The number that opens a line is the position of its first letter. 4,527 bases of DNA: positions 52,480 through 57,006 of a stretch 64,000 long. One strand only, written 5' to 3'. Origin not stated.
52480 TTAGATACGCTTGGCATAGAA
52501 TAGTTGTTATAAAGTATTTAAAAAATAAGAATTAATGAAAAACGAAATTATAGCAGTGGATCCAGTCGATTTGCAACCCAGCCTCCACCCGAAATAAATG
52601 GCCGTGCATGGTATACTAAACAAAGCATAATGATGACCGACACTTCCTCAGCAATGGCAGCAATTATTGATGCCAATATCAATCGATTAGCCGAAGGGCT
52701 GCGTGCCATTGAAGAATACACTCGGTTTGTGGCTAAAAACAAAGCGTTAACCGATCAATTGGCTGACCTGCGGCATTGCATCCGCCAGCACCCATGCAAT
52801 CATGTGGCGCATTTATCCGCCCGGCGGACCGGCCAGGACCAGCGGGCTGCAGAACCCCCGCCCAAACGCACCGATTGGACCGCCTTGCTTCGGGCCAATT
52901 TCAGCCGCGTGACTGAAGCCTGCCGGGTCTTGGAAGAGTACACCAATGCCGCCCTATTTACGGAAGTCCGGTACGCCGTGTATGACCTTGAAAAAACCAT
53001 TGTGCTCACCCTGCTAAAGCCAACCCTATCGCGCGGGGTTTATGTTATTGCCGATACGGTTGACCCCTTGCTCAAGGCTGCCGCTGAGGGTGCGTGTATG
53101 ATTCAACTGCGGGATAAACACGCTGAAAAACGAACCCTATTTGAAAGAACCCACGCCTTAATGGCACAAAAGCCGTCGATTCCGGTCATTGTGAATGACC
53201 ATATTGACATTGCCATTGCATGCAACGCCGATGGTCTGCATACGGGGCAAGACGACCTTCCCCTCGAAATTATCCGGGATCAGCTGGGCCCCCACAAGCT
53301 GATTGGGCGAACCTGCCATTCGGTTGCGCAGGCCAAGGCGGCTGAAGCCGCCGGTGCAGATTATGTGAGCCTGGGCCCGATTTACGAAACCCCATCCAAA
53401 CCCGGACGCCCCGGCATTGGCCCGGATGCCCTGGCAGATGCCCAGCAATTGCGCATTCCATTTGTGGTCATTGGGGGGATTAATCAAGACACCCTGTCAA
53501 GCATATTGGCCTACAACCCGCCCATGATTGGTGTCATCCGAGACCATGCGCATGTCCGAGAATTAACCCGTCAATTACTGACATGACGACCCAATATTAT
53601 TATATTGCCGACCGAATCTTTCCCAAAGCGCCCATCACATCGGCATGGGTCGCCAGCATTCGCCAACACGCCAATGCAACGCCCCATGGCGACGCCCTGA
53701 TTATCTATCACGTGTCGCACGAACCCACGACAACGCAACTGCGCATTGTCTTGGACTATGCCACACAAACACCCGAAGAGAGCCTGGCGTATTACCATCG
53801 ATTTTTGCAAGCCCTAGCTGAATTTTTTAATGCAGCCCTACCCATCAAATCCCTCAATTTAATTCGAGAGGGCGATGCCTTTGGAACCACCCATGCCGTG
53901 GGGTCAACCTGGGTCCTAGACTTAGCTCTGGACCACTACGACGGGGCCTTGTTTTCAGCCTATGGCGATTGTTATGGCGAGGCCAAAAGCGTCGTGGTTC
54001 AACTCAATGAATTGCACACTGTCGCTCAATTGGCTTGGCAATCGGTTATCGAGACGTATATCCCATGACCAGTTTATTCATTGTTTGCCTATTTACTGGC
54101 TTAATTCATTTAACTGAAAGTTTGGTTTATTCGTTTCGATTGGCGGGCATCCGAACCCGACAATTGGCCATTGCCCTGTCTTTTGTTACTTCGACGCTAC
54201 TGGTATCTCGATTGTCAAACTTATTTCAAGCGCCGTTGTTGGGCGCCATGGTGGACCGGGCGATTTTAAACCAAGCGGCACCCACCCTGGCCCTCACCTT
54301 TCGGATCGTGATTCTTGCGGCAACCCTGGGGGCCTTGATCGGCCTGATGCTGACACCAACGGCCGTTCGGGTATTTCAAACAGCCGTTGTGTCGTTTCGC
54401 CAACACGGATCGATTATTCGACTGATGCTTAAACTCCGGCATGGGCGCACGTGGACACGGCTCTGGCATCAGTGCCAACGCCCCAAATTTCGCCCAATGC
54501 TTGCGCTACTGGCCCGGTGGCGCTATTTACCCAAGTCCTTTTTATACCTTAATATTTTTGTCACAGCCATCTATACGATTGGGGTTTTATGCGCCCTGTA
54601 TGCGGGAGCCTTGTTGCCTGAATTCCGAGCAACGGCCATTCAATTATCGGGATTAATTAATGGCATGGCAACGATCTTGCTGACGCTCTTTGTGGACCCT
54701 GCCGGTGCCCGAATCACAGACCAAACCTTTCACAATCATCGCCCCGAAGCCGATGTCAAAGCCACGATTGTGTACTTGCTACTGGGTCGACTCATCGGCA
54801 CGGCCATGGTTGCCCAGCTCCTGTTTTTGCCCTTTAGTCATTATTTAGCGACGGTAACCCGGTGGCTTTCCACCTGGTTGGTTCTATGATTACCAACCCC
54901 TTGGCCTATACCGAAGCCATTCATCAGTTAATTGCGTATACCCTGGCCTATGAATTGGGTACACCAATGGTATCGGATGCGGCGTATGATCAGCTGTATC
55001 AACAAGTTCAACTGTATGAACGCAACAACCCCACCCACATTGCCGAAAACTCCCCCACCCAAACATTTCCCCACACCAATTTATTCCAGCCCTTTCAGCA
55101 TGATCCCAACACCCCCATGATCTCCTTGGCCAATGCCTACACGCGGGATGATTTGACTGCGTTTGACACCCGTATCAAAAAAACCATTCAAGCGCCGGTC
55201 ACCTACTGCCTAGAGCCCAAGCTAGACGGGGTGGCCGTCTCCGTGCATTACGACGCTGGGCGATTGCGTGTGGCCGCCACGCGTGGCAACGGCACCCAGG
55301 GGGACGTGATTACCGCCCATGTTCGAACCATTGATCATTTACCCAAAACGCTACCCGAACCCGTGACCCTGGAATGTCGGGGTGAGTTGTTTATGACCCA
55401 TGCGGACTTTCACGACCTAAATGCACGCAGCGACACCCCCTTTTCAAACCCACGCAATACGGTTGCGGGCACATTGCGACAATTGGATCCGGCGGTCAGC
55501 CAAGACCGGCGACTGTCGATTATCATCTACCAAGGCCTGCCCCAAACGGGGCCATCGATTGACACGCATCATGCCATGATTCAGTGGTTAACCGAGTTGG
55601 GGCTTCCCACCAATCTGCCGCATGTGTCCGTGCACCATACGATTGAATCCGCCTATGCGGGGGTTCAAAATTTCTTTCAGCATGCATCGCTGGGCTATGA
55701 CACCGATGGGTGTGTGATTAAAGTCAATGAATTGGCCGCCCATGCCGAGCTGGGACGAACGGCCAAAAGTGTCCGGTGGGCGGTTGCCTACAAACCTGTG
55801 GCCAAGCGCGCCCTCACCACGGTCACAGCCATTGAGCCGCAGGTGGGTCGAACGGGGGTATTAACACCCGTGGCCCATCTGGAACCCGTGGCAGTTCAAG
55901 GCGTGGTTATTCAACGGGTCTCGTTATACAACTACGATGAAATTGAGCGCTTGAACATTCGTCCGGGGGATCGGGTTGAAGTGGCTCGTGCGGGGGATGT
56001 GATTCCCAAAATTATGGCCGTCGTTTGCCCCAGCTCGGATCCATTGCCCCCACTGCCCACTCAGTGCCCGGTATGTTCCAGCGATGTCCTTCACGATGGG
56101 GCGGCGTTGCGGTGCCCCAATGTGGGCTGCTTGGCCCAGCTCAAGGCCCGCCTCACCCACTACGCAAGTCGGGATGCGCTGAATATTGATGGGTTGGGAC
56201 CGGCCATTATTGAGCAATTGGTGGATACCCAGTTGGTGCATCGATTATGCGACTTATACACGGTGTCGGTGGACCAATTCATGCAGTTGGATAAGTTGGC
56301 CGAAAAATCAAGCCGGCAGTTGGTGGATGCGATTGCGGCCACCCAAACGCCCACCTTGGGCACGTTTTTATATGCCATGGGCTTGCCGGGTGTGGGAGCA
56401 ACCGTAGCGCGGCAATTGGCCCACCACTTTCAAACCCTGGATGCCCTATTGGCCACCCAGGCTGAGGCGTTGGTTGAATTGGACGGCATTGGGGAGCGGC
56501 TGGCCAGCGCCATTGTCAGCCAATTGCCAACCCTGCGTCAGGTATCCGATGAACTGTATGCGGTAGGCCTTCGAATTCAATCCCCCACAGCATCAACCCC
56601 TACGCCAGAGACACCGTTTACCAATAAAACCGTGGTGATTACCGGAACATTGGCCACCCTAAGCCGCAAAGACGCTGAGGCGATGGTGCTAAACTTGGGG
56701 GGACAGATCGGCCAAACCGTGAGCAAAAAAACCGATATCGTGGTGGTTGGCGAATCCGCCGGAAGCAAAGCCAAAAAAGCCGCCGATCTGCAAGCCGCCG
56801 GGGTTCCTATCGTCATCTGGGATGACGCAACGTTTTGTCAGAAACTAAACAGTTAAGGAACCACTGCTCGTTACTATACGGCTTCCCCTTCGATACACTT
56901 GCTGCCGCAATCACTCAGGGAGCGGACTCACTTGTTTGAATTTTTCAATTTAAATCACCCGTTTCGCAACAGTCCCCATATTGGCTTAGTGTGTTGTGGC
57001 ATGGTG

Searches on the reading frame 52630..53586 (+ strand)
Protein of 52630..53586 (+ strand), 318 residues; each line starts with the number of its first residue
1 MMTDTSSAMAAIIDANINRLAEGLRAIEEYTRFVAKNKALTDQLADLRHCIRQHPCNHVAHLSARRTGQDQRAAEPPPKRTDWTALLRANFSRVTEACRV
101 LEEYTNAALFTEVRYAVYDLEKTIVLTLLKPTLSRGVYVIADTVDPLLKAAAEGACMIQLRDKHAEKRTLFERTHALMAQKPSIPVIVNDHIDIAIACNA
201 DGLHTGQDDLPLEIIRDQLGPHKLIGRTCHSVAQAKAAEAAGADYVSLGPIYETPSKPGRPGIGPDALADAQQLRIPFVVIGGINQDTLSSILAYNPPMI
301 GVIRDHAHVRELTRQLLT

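Call 111: search_protein_families(library=pfam, proteins=[window:52630-53586:+], max_evalue=0.001)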
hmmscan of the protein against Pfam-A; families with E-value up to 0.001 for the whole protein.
window:52630-53586:+ (318 aa): 2 families
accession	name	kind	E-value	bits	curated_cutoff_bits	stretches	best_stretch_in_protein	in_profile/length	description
PF02581.23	TMP-TENI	-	1.6e-43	148.6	27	1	142-304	13-178/180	Thiamine monophosphate synthase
PF17792.6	ThiD2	-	4.7e-25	88.8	23.5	1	12-123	2-124/124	ThiD2 family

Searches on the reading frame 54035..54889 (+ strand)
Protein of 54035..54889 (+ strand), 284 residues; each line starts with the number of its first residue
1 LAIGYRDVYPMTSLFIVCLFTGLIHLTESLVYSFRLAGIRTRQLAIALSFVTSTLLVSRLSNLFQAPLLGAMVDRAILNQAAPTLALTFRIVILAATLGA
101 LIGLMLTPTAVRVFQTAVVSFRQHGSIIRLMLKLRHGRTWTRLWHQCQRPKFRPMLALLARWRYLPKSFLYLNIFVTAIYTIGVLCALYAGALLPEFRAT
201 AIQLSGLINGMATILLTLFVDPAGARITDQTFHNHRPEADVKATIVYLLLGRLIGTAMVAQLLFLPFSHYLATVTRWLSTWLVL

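Call 111: search_protein_families(library=pfam, proteins=[window:54035-54889:+], max_evalue=0.001)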
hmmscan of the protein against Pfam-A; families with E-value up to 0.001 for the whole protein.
window:54035-54889:+ (284 aa): 1 family
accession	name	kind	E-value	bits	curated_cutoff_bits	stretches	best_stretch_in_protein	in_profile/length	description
PF10997.13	Amj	-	1.9e-82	276.9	27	1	20-274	1-252/253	Alternate to MurJ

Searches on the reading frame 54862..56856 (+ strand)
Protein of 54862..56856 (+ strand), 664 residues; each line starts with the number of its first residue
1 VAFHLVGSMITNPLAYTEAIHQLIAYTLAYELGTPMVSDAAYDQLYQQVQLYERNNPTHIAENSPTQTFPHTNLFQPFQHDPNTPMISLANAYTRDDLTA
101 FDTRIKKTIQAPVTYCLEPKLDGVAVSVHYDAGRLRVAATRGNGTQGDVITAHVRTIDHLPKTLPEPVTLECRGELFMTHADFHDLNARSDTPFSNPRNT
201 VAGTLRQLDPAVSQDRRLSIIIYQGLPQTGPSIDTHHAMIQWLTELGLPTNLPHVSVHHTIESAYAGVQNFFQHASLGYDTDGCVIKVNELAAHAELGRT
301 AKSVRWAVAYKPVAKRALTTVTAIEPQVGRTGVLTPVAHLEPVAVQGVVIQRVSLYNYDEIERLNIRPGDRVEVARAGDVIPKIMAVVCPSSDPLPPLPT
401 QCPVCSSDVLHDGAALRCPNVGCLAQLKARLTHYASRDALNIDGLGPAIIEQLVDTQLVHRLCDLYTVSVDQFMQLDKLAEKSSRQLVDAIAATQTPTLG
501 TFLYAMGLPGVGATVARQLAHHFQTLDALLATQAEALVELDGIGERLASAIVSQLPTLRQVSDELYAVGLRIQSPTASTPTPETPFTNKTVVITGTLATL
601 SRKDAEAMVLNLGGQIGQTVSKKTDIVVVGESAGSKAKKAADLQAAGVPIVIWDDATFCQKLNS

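Call 46: search_protein_families(library=pfam, proteins=[window:54862-56856:+], max_evalue=0.00001)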
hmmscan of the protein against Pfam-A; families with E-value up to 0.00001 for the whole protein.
window:54862-56856:+ (664 aa): 5 families
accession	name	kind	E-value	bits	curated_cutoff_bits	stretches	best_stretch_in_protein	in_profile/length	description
PF01653.23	DNA_ligase_aden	-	1.7e-65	221.5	27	1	75-312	4-250/253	NAD-dependent DNA ligase adenylation domain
PF03120.22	DNA_ligase_OB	-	4.1e-29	100.7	32.9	1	319-389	2-72/79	NAD-dependent DNA ligase OB-fold domain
PF12826.13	HHH_2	-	2.8e-15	56.7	27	1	502-553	2-53/64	Helix-hairpin-helix motif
PF14520.12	HHH_5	-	1e-12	48.7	27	1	505-555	4-55/57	Helix-hairpin-helix domain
PF00533.33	BRCT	-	4.6e-10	40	21.3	1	582-651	2-69/78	BRCA1 C Terminus (BRCT) domain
